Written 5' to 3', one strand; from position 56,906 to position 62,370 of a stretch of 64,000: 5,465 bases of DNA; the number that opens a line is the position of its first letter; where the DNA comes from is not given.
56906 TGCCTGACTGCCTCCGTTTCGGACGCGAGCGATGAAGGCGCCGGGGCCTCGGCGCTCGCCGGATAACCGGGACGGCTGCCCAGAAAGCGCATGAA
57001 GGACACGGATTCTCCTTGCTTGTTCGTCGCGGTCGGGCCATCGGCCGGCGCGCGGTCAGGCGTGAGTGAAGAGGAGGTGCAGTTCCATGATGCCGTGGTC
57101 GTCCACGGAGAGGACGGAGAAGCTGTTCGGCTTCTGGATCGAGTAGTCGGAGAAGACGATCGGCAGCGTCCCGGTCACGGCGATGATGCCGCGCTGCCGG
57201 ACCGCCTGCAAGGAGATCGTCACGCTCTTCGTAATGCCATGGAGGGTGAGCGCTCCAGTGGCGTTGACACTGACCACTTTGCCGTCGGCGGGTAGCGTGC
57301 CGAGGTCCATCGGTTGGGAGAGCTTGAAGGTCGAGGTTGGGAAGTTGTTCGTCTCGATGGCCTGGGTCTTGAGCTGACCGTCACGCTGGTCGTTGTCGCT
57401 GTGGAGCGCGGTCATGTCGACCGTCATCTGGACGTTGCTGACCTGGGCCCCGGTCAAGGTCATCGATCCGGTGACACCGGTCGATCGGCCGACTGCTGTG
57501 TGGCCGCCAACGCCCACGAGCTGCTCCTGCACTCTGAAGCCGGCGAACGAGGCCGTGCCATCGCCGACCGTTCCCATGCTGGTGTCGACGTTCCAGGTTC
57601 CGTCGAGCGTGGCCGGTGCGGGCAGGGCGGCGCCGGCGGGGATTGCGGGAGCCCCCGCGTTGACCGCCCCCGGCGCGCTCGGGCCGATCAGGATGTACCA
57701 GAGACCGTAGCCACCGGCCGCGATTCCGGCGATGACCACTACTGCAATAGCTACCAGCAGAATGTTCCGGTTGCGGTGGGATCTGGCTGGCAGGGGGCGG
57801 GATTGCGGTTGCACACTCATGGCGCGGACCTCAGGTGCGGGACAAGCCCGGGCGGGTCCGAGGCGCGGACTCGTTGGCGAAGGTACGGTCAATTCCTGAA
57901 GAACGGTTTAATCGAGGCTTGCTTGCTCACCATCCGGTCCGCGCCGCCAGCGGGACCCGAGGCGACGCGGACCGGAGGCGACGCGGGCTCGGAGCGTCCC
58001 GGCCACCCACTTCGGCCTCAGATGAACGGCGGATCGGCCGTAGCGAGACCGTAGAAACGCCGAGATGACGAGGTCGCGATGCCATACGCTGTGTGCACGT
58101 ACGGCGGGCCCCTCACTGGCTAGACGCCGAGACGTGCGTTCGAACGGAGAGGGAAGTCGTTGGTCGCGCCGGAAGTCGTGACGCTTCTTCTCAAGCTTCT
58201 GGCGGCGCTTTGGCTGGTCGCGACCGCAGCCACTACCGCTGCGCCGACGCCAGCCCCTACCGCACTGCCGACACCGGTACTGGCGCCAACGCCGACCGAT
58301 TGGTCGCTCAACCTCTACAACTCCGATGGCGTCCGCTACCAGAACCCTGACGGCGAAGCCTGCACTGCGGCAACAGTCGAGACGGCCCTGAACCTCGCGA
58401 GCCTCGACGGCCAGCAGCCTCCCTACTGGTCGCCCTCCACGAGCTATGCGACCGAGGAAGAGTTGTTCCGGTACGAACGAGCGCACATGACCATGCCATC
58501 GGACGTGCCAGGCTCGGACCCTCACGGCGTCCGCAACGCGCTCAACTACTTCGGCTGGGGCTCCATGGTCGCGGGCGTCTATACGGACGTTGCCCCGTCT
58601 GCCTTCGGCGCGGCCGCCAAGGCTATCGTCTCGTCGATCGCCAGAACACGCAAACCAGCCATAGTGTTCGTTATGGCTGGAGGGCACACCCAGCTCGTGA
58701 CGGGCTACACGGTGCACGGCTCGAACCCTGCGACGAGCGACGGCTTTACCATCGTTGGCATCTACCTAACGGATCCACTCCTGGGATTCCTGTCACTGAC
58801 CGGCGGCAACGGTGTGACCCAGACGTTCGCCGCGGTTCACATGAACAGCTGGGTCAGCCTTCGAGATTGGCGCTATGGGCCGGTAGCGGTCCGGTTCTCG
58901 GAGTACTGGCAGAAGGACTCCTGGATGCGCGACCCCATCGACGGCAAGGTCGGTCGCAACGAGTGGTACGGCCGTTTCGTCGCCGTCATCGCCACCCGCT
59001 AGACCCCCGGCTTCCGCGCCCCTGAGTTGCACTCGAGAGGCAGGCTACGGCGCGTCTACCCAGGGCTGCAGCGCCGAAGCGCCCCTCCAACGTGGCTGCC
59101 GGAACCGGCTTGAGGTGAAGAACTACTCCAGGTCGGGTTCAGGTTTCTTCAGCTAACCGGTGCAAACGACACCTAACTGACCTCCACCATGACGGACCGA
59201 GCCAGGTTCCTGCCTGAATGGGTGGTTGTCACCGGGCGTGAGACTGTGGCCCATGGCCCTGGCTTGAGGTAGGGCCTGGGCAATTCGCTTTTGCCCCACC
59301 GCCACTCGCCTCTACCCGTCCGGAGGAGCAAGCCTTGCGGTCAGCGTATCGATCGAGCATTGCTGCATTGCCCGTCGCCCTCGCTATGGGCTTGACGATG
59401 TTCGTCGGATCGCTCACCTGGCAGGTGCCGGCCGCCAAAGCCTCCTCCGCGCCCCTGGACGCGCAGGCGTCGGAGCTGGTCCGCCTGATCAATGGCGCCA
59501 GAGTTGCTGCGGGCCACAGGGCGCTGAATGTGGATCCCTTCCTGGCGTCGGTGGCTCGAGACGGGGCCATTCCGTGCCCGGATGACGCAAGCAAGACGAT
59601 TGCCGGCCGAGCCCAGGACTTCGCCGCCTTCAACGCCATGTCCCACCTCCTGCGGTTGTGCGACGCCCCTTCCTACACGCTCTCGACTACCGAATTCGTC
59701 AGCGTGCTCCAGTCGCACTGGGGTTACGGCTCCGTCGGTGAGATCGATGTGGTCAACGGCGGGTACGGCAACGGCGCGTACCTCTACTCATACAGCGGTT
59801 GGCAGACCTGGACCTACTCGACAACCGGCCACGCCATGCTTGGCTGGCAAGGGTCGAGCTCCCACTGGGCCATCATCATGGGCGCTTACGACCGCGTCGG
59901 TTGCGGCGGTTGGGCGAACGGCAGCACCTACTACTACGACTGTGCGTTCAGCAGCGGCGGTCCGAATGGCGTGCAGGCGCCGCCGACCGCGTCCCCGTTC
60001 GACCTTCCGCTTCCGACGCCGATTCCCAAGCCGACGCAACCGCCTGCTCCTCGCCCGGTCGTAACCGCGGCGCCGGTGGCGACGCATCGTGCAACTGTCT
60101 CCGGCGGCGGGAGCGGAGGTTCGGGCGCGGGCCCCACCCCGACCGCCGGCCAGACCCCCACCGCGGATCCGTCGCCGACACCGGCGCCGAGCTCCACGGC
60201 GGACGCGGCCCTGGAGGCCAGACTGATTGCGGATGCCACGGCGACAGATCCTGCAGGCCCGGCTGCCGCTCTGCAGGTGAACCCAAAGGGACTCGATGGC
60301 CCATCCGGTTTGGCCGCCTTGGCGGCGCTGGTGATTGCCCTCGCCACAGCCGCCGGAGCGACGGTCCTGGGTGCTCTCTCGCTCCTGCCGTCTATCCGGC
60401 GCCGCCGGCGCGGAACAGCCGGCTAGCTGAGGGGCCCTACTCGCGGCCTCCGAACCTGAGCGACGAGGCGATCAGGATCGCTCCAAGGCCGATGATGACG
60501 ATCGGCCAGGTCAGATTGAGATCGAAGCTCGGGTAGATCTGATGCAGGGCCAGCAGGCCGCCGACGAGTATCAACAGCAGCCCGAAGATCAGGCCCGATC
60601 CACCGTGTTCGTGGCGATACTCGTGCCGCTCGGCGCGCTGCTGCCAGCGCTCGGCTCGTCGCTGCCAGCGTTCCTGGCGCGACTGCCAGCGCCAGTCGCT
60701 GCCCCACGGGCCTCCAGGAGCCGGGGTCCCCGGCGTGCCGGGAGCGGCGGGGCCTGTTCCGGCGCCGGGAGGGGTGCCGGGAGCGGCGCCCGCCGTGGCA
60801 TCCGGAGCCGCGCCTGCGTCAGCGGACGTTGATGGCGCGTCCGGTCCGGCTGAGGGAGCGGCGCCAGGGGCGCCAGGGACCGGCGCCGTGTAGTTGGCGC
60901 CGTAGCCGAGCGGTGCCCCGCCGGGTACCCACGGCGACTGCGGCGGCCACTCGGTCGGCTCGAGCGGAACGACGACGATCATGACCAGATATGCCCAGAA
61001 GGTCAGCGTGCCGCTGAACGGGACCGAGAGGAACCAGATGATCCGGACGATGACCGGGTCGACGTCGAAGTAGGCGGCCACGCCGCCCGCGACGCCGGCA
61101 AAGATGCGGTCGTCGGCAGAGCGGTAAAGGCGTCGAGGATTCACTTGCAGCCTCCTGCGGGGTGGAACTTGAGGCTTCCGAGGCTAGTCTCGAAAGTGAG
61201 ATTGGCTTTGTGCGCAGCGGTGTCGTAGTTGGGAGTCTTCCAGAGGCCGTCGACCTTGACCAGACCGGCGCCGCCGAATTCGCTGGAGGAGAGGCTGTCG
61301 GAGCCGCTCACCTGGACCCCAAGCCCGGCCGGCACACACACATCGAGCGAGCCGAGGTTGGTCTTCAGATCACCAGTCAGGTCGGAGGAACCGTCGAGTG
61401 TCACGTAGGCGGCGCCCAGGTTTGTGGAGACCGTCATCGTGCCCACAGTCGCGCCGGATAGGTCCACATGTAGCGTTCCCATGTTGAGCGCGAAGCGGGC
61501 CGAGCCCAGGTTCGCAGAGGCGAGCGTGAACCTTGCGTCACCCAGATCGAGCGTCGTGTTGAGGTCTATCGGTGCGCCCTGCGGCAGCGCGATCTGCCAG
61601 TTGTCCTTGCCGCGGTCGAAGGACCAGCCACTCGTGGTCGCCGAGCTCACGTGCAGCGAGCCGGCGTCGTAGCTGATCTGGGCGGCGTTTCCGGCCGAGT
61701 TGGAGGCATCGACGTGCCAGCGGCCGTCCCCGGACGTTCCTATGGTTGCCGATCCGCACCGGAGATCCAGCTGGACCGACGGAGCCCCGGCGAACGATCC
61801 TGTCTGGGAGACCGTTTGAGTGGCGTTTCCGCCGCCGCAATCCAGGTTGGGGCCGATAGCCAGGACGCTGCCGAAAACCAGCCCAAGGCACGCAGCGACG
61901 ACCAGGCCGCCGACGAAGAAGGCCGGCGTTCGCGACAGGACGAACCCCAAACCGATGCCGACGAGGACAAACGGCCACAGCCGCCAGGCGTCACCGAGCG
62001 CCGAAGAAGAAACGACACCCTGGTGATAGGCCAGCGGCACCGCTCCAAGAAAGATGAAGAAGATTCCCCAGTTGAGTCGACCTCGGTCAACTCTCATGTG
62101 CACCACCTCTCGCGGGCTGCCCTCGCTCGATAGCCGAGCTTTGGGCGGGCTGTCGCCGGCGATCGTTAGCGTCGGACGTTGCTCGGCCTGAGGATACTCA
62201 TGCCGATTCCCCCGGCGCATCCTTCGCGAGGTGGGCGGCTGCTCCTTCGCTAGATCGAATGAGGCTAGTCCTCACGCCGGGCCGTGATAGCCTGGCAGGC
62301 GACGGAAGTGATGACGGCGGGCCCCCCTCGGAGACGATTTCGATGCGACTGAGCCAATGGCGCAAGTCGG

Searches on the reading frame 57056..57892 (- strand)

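Call 33: search_protein_families(library=pfam, proteins=[window:57056-57892:-], max_evalue=0.001)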
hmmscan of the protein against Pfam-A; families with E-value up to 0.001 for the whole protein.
window:57056-57892:- (278 aa): 1 family
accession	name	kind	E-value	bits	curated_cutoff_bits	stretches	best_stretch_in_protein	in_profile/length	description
PF04264.18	YceI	-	2.1e-20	74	23.7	1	111-269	4-144/150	YceI-like domain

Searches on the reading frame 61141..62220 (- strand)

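Call 33: search_protein_families(library=pfam, proteins=[window:61141-62220:-], max_evalue=0.001)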
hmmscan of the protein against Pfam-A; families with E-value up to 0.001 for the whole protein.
window:61141-62220:- (359 aa): 2 families
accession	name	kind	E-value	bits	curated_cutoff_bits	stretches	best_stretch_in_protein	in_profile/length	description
PF22570.1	LiaF-TM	-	7.2e-05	24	27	1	51-114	2-61/98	LiaF transmembrane domain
PF18917.5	LiaI-LiaF-like_TM1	-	0.00026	21.5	27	1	51-93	3-41/42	LiaI-LiaF-like transmembrane region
